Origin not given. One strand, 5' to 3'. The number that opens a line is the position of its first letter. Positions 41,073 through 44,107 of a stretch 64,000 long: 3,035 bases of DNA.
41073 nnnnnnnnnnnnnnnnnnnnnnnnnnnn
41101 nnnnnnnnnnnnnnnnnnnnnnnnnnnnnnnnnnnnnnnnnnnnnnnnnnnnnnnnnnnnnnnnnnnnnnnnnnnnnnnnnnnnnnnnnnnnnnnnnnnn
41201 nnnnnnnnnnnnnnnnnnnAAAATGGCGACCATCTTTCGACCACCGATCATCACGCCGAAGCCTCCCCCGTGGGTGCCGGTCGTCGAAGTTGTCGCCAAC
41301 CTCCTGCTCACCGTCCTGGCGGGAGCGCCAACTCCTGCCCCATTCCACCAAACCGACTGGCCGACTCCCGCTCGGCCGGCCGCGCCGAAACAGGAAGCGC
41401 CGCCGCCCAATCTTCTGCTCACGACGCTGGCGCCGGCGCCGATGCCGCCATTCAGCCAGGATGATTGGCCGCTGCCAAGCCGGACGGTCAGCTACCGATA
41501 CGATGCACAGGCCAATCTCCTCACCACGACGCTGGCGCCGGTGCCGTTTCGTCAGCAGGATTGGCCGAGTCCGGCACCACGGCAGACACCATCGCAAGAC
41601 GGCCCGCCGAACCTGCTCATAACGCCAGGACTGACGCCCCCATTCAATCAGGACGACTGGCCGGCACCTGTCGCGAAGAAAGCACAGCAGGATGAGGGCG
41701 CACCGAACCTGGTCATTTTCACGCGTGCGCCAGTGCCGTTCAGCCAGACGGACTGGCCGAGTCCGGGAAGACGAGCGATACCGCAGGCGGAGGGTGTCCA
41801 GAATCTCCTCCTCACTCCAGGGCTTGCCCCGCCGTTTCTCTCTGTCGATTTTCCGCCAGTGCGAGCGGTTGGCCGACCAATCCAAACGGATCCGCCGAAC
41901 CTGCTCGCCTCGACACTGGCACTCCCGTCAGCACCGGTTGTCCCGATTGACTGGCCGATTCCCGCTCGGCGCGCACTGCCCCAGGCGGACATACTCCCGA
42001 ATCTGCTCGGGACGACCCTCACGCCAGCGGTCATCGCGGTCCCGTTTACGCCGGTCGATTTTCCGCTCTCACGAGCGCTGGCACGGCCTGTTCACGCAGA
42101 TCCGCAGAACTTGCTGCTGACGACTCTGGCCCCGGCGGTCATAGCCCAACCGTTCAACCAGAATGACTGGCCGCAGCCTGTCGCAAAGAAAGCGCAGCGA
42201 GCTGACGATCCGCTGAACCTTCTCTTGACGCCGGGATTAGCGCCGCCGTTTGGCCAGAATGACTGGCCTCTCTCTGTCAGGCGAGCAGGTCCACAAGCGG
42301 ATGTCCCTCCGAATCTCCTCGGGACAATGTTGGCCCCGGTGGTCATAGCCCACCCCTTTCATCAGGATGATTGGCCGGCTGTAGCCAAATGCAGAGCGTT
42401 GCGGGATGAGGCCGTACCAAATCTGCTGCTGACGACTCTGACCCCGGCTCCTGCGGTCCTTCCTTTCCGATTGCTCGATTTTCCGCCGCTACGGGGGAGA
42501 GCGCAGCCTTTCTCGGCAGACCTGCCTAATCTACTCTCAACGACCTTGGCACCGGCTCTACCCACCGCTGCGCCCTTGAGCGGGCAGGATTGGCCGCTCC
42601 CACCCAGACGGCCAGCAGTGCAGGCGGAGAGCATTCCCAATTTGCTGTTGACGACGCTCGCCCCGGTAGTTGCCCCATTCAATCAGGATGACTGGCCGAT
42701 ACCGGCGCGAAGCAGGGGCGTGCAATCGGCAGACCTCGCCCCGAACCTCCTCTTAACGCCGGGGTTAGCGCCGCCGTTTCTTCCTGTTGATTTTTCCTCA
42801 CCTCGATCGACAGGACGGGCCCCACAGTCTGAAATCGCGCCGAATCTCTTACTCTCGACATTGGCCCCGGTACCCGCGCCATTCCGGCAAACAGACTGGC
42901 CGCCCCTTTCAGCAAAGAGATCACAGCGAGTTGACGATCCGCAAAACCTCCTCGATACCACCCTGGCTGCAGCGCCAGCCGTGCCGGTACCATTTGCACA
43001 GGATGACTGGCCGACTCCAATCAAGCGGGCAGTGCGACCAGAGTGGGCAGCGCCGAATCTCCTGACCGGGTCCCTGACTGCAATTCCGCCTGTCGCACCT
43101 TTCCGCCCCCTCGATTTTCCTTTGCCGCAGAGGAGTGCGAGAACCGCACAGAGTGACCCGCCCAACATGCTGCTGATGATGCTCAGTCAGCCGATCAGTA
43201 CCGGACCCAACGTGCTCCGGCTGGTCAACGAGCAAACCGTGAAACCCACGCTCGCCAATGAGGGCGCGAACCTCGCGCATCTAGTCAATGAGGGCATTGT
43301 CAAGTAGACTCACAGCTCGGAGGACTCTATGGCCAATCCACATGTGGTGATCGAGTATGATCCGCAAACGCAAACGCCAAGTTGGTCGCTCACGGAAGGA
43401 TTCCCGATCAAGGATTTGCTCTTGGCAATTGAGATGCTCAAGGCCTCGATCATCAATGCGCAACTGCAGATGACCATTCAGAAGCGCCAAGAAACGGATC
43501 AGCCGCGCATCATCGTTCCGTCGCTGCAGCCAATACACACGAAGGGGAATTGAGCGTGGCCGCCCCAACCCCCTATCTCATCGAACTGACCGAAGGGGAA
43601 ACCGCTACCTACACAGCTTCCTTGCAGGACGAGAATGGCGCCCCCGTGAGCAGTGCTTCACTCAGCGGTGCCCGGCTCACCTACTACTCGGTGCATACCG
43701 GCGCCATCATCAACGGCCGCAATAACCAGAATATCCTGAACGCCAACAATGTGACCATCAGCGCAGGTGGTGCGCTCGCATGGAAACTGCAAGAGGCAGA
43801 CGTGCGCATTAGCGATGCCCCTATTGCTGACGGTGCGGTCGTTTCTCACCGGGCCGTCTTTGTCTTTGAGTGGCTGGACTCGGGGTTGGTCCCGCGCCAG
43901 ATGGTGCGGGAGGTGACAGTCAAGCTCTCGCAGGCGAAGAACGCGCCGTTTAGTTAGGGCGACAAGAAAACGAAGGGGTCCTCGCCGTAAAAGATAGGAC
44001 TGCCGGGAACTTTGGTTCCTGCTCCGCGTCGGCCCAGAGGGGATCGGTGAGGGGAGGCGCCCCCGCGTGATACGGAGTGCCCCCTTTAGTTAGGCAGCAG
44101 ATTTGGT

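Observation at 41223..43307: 694-aa protein built from 18 tandem units of about 35 aa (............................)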

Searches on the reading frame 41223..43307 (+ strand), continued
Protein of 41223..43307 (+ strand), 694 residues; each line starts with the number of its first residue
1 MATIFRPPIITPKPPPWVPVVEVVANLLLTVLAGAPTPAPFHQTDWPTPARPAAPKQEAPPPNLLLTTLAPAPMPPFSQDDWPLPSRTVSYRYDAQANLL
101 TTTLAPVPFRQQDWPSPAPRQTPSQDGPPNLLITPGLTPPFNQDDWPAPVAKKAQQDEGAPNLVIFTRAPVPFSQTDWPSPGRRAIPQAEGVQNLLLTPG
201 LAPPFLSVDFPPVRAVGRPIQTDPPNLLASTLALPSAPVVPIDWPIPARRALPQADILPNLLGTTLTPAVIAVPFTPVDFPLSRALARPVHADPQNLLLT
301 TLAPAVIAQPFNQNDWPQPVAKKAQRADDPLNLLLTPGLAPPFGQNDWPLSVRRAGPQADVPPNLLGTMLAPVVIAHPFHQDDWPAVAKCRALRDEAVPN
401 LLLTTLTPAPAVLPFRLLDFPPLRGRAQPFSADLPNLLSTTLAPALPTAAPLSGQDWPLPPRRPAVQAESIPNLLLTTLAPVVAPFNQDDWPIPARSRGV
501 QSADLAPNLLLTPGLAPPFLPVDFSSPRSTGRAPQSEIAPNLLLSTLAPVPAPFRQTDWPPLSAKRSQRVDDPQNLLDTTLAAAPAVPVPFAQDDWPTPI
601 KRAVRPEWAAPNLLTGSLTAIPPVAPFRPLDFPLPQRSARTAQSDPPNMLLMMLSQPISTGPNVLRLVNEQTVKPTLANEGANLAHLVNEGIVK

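Call 53: search_protein_families(library=pfam, alignment_id=A3, max_evalue=0.001)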
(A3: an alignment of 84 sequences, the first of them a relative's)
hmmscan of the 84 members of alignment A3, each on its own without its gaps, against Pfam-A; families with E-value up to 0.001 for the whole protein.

A. member 1, P0275 (317 aa): 0 families

B. families by the number of members that match (of 84 scanned): 7 families
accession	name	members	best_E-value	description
PF23148.1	Gp77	5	1.3e-07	Podophage GP4 fiber-tail adaptor protein gp77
PF03793.24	PASTA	2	1.3e-09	PASTA domain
PF05345.18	He_PIG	2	3.2e-07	Putative Ig domain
PF05100.17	Phage_tail_L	1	2.5e-72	Phage minor tail protein L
PF13385.13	Laminin_G_3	1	2.5e-12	Concanavalin A-like lectin/glucanases superfamily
PF23752.1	Beta-prop_WDR11_2nd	1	3.5e-05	WDR11 second beta-propeller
PF19480.5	DUF6016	1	0.00062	Domain of unknown function (DUF6016)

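Call 54: search_protein_families(library=phrogs, alignment_id=A3, max_evalue=0.001)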
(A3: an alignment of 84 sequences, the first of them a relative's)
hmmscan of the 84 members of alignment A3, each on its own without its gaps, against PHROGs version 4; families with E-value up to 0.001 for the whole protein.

A. member 1, P0275 (317 aa): 0 families

B. families by the number of members that match (of 84 scanned): 10 families
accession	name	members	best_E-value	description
phrog_18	-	1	1.4e-103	minor tail protein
phrog_4199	-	1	6.6e-56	minor tail protein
phrog_2959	-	1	5.9e-18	minor tail protein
phrog_25674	-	1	9.1e-08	-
phrog_20658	-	1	1.3e-07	head decoration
phrog_31104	-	1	8.1e-07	-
phrog_34958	-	1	1.1e-06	-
phrog_18503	-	1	7.1e-06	-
phrog_30112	-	1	0.00028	-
phrog_2106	-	1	0.00046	minor tail protein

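Call 58: search_solved_structures(query=window:41223-43304:+, max_evalue=1)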
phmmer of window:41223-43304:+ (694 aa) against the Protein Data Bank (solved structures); distinct sequences matched with E-value up to 1: 0.

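Call 60: search_solved_structures(query=P0003, max_evalue=1)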
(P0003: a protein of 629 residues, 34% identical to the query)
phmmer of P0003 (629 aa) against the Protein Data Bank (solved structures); distinct sequences matched with E-value up to 1: 0.

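Call 61: find_encoding_contigs(protein=window:41223-43307:+, flank=3000, max_places=6)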
Protein window:41223-43307:+ (694 aa): 8 contigs read that carry it; 2 places shown.
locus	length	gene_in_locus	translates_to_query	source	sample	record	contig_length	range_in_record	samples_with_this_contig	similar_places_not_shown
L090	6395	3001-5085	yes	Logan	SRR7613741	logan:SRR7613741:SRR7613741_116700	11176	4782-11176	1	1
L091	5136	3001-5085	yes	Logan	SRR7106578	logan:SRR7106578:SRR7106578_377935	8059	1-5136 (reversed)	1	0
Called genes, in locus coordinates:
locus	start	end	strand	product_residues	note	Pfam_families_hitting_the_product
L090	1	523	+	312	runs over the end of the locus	-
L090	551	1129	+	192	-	-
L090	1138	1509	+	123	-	-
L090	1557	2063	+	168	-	-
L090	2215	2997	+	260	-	PF01541:GIY-YIG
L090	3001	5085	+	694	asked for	-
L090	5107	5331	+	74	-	-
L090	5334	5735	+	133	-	-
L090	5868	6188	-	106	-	-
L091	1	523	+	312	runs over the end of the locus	-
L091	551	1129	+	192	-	-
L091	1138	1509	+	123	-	-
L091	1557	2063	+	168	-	-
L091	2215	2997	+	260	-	PF01541:GIY-YIG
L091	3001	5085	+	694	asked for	-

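Call 63: search_protein_families(library=ncbifam, proteins=[window:41223-43304:+, P0003, P0001, P0026], max_evalue=0.01)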
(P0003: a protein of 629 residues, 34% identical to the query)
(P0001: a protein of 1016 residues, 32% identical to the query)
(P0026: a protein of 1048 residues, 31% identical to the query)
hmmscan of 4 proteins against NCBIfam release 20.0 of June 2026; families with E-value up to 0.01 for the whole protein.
window:41223-43304:+ (694 aa): 0 families

P0003 (629 aa): 0 families

P0001 (1016 aa): 0 families

P0026 (1048 aa): 0 families

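Call 64: search_protein_families(library=padloc, proteins=[window:41223-43304:+], max_evalue=0.01)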
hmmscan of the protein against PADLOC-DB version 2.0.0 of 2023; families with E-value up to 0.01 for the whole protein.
window:41223-43304:+ (694 aa): 0 families

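Call 69: find_related_loci(query=window:41223-43304:+, collection=viral_contigs, flank=8000)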
Query window:41223-43304:+ (694 aa) in viral_contigs; peptide patterns used: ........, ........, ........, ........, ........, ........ (x = any residue, [..] = any of these).
13 stretches matched a pattern; 13 encode a relative of the query (tblastn E <= 1e-3); 13 distinct loci.
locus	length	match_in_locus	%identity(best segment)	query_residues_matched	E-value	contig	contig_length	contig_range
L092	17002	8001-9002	29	38-640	3e-15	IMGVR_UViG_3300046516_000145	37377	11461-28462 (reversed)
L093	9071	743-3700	26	36-636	3e-14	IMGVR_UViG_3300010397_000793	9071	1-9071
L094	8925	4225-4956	31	19-637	2e-13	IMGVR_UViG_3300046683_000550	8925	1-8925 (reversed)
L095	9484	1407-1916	39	27-637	8e-13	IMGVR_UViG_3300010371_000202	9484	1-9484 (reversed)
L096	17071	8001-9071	29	1-635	5e-12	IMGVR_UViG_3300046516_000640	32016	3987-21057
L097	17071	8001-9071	29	1-635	5e-12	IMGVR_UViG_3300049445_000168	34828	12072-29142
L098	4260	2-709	34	19-637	4e-12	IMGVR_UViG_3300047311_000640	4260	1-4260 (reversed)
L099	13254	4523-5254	29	19-635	1e-10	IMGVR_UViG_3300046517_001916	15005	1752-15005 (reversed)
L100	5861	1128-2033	29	19-635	2e-10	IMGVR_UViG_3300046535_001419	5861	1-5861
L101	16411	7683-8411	29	19-635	3e-10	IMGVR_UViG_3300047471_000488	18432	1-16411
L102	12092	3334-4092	33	1-639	6e-10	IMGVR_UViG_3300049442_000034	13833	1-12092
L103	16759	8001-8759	33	1-639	6e-10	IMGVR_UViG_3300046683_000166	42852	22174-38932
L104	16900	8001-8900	29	36-600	7e-8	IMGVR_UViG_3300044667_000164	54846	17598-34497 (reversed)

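Call 91: search_dna_similar(query=L002:9482-9982:+, collection=phages, mode=protein, max_evalue=0.01, max_rows=20)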
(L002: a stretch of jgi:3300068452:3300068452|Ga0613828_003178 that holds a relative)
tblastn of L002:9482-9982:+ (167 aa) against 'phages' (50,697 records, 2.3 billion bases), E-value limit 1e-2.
No match.

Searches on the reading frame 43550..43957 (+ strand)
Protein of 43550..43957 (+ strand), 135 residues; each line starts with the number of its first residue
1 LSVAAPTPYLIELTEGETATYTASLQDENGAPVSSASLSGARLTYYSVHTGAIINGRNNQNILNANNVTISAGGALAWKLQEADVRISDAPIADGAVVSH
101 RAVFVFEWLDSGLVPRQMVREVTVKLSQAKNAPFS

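Call 6: search_protein_families(library=pfam, proteins=[window:43550-43957:+], max_evalue=0.1)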
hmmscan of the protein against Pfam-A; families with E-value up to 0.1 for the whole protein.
window:43550-43957:+ (135 aa): 2 families
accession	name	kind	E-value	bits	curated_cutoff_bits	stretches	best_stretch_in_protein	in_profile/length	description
PF25699.1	AcrF8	-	0.04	14.4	27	0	33-72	27-66/92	Anti-CRISPR protein AcrF8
PF20579.4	LapA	-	0.059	14.2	27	0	13-35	13-35/99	LapA domain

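Call 7: search_protein_families(library=phrogs, proteins=[window:43550-43957:+], max_evalue=0.01)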
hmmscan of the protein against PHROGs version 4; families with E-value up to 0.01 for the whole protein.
window:43550-43957:+ (135 aa): 0 families

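Call 63: search_protein_families(library=ncbifam, proteins=[window:43556-43954:+], max_evalue=0.01)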
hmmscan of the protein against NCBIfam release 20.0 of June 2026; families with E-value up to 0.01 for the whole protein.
window:43556-43954:+ (133 aa): 0 families

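Call 64: search_protein_families(library=padloc, proteins=[window:43556-43954:+], max_evalue=0.01)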
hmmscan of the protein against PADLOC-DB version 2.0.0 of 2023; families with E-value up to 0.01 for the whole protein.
window:43556-43954:+ (133 aa): 0 families
